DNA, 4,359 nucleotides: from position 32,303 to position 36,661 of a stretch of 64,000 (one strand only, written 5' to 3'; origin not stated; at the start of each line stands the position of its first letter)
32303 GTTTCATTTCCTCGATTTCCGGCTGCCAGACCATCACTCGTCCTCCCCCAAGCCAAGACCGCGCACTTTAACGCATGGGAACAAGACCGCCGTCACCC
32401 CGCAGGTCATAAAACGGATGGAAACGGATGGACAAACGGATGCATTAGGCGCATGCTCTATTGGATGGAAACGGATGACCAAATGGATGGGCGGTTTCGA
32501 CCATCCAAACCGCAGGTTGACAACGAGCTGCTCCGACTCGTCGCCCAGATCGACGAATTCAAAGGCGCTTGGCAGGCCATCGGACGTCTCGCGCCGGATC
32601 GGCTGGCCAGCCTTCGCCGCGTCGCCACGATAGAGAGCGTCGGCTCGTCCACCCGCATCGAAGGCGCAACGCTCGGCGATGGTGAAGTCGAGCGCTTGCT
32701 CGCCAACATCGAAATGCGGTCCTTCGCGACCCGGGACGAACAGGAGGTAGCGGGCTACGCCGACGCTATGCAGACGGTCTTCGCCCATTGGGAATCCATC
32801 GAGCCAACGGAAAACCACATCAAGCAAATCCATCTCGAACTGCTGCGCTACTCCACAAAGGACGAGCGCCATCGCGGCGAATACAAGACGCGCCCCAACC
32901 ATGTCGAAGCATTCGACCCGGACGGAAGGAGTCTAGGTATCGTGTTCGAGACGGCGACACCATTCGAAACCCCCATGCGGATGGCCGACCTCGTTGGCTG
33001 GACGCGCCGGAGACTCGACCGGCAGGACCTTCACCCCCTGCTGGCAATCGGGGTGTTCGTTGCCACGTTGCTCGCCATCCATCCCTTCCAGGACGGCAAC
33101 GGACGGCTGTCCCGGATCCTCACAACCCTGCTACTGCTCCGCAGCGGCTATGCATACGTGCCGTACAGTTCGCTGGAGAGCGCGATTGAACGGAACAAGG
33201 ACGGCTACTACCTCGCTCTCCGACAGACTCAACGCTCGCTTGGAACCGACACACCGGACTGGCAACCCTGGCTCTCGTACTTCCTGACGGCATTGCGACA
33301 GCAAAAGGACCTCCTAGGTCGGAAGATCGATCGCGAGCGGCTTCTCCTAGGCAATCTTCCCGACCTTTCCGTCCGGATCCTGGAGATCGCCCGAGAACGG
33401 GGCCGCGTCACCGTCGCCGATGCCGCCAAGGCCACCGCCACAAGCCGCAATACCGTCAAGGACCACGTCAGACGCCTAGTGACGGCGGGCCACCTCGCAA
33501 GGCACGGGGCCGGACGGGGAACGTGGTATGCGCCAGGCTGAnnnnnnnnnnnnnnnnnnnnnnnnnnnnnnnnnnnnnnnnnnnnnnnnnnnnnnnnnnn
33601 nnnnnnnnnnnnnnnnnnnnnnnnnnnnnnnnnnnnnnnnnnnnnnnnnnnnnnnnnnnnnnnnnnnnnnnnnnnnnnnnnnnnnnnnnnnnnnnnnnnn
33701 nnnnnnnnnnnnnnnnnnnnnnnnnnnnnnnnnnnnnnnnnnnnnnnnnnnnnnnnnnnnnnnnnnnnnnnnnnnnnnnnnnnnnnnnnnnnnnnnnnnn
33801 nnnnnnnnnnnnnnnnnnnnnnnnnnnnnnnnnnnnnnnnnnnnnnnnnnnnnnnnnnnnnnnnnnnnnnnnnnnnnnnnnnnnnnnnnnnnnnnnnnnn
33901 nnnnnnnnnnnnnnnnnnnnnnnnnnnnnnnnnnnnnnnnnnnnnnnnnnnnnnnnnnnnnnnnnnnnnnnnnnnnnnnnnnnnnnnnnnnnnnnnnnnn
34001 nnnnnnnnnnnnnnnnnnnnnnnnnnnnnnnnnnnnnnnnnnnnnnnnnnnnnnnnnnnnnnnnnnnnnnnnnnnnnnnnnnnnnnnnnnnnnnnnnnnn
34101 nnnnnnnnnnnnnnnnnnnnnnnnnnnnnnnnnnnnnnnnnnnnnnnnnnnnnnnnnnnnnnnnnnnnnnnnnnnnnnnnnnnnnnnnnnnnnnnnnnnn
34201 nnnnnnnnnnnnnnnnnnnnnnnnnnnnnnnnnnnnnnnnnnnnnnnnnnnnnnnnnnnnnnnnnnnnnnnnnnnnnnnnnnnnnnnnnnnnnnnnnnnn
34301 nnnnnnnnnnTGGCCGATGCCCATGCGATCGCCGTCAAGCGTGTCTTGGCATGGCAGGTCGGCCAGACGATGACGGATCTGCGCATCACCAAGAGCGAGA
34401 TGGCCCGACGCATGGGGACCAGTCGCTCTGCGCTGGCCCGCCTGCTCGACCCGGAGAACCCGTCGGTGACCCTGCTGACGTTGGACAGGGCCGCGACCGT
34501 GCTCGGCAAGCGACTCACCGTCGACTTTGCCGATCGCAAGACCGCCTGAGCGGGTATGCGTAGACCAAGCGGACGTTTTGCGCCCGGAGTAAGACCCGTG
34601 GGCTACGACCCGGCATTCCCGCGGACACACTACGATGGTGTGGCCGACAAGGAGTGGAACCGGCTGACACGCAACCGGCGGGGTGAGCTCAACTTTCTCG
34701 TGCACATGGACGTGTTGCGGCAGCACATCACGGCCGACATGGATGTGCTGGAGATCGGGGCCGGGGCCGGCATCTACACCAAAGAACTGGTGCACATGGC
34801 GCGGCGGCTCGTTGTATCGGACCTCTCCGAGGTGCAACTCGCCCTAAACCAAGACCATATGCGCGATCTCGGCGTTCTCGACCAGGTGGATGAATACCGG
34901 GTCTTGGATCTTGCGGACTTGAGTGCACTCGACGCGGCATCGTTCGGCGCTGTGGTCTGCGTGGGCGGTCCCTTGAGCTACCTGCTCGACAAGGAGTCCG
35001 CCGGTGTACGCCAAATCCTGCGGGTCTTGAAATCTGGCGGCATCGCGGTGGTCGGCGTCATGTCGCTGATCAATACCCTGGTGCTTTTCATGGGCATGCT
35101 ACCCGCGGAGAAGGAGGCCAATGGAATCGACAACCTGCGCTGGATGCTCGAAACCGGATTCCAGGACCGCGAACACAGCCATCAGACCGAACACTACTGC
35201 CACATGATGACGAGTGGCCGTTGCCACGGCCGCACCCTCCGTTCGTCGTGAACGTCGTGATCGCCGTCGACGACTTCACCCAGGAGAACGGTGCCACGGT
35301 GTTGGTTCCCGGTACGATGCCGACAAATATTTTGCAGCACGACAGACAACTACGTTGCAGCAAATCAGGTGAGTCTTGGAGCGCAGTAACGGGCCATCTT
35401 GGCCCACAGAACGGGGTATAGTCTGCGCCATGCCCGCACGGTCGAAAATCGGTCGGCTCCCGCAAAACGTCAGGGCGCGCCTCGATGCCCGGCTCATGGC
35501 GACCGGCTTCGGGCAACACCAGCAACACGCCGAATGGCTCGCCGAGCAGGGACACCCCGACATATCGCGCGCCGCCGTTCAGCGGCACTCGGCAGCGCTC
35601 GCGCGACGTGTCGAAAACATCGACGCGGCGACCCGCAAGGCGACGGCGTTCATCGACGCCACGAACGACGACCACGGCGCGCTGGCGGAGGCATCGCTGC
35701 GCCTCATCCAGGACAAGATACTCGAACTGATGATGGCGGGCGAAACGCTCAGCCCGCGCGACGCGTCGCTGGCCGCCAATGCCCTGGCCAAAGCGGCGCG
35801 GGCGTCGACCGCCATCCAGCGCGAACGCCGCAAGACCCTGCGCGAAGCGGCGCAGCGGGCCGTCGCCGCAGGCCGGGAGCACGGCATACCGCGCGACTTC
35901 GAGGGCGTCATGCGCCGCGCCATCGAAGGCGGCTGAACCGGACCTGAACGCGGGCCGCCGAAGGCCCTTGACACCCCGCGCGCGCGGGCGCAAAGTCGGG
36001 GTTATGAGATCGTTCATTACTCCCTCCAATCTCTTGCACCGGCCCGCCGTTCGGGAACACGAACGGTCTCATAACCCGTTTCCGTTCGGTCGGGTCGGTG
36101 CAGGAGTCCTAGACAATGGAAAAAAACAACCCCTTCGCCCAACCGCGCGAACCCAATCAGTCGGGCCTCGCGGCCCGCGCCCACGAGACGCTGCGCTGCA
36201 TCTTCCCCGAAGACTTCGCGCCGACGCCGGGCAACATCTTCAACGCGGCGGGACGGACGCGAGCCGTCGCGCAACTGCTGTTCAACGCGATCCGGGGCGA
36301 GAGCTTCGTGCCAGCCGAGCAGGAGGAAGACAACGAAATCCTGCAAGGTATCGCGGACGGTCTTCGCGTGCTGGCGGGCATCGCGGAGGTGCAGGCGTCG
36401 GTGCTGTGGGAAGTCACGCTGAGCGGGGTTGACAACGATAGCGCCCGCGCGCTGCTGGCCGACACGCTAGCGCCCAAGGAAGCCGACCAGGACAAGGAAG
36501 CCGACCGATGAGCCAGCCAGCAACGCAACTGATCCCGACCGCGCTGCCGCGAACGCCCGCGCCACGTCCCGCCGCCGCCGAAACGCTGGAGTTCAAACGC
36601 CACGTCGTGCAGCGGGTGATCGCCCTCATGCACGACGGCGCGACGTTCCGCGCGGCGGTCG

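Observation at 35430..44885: Compact transposable element with capsid, protease/scaffold and tape measure genes but no portal, large terminase or tail genes: candidate transposable phage satellite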

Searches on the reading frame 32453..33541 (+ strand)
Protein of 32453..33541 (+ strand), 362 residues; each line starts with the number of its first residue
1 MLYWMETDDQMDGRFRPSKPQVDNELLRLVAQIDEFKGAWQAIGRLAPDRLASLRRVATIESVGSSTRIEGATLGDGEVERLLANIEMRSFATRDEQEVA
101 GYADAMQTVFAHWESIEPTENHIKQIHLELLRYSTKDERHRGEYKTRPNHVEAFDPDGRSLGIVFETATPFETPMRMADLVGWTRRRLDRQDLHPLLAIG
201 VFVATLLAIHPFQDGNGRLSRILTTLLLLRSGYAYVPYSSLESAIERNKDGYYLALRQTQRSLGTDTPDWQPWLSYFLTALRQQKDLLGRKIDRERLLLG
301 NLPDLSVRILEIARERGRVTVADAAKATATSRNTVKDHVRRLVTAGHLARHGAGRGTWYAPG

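Call 13: search_protein_families(library=pfam, proteins=[window:32453-33541:+], max_evalue=0.01)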
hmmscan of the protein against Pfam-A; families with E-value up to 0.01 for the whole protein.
window:32453-33541:+ (362 aa): 6 families
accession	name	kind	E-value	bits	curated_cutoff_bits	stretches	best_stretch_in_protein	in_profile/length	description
PF02661.23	Fic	-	3.6e-16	60.2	24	1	119-228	3-93/93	Fic/DOC family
PF13412.12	HTH_24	-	1.5e-05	24.9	21.9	1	307-346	6-45/48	Winged helix-turn-helix DNA-binding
PF06163.17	DUF977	-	0.00087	19.8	22.1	1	305-352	13-60/134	Bacterial protein of unknown function (DUF977)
PF12802.13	MarR_2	-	0.0014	19.2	27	1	310-351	12-53/61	MarR family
PF12840.13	HTH_20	-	0.0052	17.2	27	0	310-346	13-46/51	Helix-turn-helix domain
PF03965.22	Penicillinase_R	-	0.0093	16.7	22.6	0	307-361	6-64/115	Penicillinase repressor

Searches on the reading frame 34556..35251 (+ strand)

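Call 13: search_protein_families(library=pfam, proteins=[window:34556-35251:+], max_evalue=0.01)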
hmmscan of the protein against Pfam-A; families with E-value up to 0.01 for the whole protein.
window:34556-35251:+ (231 aa): 7 families
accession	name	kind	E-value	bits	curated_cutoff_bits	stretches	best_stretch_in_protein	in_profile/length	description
PF13649.12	Methyltransf_25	-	4.8e-12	46.9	27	1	64-162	1-97/97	Methyltransferase domain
PF08241.18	Methyltransf_11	-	1.5e-10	42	21.2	1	65-165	1-94/95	Methyltransferase domain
PF08242.18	Methyltransf_12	-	2.6e-07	31.7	30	1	65-163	1-97/98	Methyltransferase domain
PF00398.26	RrnaAD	-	0.0001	21.9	24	1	57-100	27-70/263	Ribosomal RNA adenine dimethylase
PF05401.17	NodS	-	0.0015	18.8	24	1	61-167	44-145/201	Nodulation protein S (NodS)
PF01209.24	Ubie_methyltran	-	0.0017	18.2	20.1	1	62-171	49-156/233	ubiE/COQ5 methyltransferase family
PF13847.12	Methyltransf_31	-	0.0046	17.1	27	1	59-170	2-113/145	Methyltransferase domain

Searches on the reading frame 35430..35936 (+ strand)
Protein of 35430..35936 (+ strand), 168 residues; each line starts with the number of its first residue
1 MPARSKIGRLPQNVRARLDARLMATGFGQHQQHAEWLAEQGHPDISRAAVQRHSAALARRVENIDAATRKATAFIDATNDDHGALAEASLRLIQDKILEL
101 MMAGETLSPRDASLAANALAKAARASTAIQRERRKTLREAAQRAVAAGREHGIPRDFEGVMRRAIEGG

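Call 6: search_protein_families(library=pfam, proteins=[window:35430-35936:+], max_evalue=0.01)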
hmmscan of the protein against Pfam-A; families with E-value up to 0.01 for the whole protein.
window:35430-35936:+ (168 aa): 1 family
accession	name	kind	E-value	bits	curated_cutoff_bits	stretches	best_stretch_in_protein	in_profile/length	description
PF11985.13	Phage_Mu_Gp27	-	9.7e-28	98.1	28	1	8-167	2-171/173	Bacteriophage Mu, Gp27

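Call 7: search_protein_families(library=phrogs, proteins=[window:35430-35936:+], max_evalue=0.01)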
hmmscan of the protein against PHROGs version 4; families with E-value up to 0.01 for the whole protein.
window:35430-35936:+ (168 aa): 2 families
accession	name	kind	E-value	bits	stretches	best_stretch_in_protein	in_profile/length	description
phrog_426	-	head and packaging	2.6e-24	87.5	1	1-167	2-181/184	terminase small subunit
phrog_15000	-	unknown function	8.3e-06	27.2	1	4-59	5-59/109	-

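Call 83: list_cluster_members(proteins=[window:35496-35933:+, window:36116-36508:+, window:38768-39235:+, window:39231-39692:+, window:39735-40670:+, window:40670-41683:+, window:41652-41906:+, window:41911-44262:+, window:44292-44882:+])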
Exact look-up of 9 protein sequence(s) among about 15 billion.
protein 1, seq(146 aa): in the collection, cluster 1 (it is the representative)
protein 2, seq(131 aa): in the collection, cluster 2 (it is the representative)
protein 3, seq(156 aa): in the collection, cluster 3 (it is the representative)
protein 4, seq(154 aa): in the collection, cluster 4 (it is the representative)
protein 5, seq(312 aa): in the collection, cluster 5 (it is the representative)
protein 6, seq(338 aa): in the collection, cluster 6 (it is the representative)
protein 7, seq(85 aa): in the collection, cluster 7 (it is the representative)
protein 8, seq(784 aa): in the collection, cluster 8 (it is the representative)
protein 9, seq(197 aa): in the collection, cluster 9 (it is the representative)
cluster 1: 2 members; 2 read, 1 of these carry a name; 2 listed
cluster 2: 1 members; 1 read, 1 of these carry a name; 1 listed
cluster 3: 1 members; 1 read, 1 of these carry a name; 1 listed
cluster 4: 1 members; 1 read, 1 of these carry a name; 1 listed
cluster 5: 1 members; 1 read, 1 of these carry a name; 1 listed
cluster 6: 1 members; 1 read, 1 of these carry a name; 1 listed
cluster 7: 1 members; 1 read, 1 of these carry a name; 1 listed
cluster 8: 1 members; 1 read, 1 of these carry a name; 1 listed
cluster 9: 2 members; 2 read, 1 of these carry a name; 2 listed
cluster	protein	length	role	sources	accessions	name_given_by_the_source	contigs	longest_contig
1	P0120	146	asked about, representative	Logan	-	-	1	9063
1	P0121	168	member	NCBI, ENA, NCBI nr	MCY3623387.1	MAG: DUF3486 family protein [Gammaproteobacteria bacterium] | DUF3486 family protein [Gammaproteobacteria bacterium]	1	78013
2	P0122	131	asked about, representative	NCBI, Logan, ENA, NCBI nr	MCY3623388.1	MAG: hypothetical protein OXH68_16980 [Gammaproteobacteria bacterium] | hypothetical protein [Gammaproteobacteria bacterium]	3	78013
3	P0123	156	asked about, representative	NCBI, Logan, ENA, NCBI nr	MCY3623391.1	MAG: hypothetical protein OXH68_16995 [Gammaproteobacteria bacterium] | hypothetical protein [Gammaproteobacteria bacterium]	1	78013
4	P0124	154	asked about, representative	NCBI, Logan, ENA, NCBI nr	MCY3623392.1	MAG: hypothetical protein OXH68_17000 [Gammaproteobacteria bacterium] | hypothetical protein [Gammaproteobacteria bacterium]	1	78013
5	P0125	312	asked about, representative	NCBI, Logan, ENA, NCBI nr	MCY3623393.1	MAG: Mu-like prophage major head subunit gpT family protein [Gammaproteobacteria ... | Mu-like prophage major head subunit gpT family protein [Gammaproteobacteria bacterium]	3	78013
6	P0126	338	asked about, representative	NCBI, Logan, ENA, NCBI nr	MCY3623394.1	MAG: hypothetical protein OXH68_17010 [Gammaproteobacteria bacterium] | hypothetical protein [Gammaproteobacteria bacterium]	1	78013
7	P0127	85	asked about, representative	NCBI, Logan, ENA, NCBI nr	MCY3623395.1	MAG: hypothetical protein OXH68_17015 [Gammaproteobacteria bacterium] | hypothetical protein [Gammaproteobacteria bacterium]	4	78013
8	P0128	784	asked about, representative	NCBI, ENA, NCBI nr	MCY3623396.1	MAG: tape measure protein [Gammaproteobacteria bacterium] | tape measure protein [Gammaproteobacteria bacterium]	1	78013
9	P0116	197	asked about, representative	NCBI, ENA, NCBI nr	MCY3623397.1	MAG: hypothetical protein OXH68_17025 [Gammaproteobacteria bacterium] | hypothetical protein [Gammaproteobacteria bacterium]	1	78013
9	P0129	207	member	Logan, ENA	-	-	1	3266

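Call 87: search_protein_families(library=padloc, proteins=[window:35430-35936:+], max_evalue=0.01)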
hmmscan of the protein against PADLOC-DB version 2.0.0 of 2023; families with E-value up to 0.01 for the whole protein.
window:35430-35936:+ (168 aa): 0 families

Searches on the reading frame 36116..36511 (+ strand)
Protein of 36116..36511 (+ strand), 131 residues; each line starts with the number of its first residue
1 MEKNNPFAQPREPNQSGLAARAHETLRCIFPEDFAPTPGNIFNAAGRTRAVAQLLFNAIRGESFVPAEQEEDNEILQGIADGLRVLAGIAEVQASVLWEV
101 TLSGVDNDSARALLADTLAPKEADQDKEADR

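Call 6: search_protein_families(library=pfam, proteins=[window:36116-36511:+], max_evalue=0.01)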
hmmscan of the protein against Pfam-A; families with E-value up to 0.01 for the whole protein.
window:36116-36511:+ (131 aa): 0 families

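Call 7: search_protein_families(library=phrogs, proteins=[window:36116-36511:+], max_evalue=0.01)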
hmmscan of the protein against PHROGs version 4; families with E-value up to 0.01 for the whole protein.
window:36116-36511:+ (131 aa): 0 families

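Call 25: search_protein_families(library=phrogs, proteins=[window:36116-36511:+], max_evalue=10)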
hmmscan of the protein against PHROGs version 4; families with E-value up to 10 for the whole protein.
window:36116-36511:+ (131 aa): 0 families

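Call 87: search_protein_families(library=padloc, proteins=[window:36116-36511:+], max_evalue=0.01)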
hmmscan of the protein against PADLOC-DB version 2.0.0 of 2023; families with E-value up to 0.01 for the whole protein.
window:36116-36511:+ (131 aa): 0 families
